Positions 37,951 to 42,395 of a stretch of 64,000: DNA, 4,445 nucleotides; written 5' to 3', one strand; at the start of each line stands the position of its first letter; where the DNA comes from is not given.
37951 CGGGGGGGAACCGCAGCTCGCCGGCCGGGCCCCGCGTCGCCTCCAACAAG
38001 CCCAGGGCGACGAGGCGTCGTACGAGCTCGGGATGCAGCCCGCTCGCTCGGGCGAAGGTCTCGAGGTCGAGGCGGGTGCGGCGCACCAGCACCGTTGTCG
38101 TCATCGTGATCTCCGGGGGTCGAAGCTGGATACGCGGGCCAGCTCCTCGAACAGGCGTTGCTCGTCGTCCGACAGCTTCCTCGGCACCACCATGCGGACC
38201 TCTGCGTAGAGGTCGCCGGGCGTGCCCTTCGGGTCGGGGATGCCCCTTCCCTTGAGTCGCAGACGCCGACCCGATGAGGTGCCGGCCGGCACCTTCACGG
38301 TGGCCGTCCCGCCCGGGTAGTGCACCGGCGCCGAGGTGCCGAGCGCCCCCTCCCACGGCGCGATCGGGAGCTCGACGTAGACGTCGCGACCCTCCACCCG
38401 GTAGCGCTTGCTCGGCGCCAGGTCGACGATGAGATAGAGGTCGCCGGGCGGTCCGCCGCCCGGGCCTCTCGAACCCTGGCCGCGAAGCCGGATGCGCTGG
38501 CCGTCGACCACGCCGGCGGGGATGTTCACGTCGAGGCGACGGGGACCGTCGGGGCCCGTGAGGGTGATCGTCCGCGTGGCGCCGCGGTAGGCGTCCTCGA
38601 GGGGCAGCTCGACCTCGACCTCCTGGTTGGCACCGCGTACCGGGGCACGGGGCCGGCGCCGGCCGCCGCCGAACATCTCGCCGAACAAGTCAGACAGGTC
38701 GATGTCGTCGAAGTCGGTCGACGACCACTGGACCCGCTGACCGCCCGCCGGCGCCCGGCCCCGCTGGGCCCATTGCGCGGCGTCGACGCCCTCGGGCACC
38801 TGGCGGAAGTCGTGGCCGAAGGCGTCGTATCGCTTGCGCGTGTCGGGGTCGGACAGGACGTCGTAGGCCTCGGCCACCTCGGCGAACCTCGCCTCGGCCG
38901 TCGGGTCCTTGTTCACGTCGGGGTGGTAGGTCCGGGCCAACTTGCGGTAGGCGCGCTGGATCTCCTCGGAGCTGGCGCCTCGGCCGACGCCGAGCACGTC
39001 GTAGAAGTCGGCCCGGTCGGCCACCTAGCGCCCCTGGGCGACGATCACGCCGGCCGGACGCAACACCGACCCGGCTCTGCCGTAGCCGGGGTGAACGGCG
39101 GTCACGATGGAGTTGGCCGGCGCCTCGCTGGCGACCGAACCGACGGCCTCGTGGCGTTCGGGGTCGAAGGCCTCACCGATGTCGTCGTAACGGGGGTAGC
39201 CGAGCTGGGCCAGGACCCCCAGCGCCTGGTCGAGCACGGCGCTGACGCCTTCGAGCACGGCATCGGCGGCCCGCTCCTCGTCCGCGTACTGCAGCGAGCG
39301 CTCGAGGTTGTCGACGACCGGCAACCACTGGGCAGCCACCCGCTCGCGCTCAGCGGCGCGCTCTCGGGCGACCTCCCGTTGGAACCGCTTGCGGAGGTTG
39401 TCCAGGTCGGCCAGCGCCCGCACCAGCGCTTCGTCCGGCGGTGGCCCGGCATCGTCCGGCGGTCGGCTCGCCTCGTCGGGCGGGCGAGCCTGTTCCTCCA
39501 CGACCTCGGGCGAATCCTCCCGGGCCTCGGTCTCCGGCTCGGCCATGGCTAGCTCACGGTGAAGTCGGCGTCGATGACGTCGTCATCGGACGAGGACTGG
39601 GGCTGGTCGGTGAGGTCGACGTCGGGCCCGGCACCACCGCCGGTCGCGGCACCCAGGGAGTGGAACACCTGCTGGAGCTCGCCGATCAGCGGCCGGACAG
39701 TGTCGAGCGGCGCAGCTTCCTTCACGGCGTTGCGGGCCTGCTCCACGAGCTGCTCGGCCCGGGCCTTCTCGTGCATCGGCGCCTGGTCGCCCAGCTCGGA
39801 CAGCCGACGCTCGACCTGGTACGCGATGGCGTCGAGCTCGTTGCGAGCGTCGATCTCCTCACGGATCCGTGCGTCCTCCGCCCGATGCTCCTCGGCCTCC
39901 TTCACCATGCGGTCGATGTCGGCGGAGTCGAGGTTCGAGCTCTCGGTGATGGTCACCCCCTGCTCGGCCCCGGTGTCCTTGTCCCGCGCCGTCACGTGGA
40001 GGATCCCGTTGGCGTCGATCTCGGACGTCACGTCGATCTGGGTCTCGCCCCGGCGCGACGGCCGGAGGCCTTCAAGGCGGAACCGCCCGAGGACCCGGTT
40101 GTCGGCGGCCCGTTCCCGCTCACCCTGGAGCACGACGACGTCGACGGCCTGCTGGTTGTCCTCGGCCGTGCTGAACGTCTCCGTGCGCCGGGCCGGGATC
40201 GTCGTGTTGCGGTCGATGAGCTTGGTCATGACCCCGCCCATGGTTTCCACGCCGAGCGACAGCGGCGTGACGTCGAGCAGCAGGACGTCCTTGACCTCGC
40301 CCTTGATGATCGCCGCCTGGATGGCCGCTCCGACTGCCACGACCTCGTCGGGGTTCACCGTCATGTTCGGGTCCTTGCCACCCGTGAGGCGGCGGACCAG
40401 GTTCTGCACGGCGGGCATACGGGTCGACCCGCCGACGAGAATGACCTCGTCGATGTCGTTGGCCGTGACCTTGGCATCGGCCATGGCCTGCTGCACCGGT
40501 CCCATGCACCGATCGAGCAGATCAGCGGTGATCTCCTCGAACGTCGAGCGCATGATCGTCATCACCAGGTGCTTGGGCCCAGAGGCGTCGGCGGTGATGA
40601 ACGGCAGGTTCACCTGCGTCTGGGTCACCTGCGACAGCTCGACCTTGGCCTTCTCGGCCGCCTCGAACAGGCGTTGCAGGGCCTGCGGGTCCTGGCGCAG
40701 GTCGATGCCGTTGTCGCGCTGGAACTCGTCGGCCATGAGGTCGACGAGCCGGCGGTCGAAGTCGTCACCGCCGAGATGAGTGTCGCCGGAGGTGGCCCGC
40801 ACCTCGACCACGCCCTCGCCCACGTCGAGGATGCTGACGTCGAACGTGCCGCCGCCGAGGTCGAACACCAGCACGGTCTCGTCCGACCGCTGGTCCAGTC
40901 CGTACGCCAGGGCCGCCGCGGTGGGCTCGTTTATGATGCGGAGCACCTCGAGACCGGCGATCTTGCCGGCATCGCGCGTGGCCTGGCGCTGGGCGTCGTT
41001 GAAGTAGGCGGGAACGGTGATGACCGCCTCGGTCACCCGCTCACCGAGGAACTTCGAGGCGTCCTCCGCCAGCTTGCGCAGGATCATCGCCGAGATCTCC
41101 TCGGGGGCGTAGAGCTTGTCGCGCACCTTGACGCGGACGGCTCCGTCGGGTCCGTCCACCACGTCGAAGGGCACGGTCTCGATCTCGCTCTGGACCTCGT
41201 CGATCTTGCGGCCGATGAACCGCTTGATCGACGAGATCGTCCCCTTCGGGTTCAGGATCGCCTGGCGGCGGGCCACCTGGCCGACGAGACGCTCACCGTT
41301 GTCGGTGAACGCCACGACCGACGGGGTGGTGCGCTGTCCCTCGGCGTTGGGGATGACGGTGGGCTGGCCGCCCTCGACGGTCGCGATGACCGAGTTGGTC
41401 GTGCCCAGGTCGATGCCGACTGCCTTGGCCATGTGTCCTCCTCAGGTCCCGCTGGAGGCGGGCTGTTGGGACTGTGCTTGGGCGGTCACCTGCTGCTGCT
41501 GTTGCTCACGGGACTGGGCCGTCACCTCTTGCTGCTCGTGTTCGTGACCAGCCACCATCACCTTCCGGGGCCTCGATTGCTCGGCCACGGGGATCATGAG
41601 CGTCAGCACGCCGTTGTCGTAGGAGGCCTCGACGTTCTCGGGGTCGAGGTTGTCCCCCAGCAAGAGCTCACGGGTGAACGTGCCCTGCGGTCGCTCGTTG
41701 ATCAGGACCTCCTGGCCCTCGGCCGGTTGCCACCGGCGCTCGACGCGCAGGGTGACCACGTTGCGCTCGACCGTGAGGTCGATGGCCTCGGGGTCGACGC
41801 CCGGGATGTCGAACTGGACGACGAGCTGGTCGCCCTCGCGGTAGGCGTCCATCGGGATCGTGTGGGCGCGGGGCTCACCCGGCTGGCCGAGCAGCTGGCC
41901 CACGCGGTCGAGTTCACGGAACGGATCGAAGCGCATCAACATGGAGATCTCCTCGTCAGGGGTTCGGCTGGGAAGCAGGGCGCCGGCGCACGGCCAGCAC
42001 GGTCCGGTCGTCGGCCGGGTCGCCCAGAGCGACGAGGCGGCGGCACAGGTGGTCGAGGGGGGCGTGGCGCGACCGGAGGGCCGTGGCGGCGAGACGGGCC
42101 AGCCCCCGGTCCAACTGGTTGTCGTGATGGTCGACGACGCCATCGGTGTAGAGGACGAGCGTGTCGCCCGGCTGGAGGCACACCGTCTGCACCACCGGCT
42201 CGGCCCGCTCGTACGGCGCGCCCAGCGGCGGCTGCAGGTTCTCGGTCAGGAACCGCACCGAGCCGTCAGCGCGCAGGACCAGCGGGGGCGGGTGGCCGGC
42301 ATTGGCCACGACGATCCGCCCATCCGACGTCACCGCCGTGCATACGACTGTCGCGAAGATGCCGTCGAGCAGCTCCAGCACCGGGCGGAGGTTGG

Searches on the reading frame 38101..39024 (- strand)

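Call 72: search_protein_families(library=pfam, proteins=[window:38101-39024:-], max_evalue=0.00001)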
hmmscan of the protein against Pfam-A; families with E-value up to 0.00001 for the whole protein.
window:38101-39024:- (307 aa): 2 families
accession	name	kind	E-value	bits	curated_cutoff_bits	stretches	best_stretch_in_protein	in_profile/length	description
PF01556.23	DnaJ_C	-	1e-41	143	26.6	1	135-281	2-152/152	DnaJ C terminal domain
PF00226.36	DnaJ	-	5.9e-26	90.8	27.8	1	6-67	1-63/63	DnaJ domain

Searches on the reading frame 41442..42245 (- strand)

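Call 72: search_protein_families(library=pfam, proteins=[window:41442-42245:-], max_evalue=0.00001)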
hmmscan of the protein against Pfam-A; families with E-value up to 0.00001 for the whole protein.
window:41442-42245:- (267 aa): 1 family
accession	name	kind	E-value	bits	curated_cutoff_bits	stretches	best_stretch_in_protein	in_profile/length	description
PF00011.27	HSP20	-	3.3e-20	72.5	20.8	1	136-230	4-100/102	Hsp20/alpha crystallin family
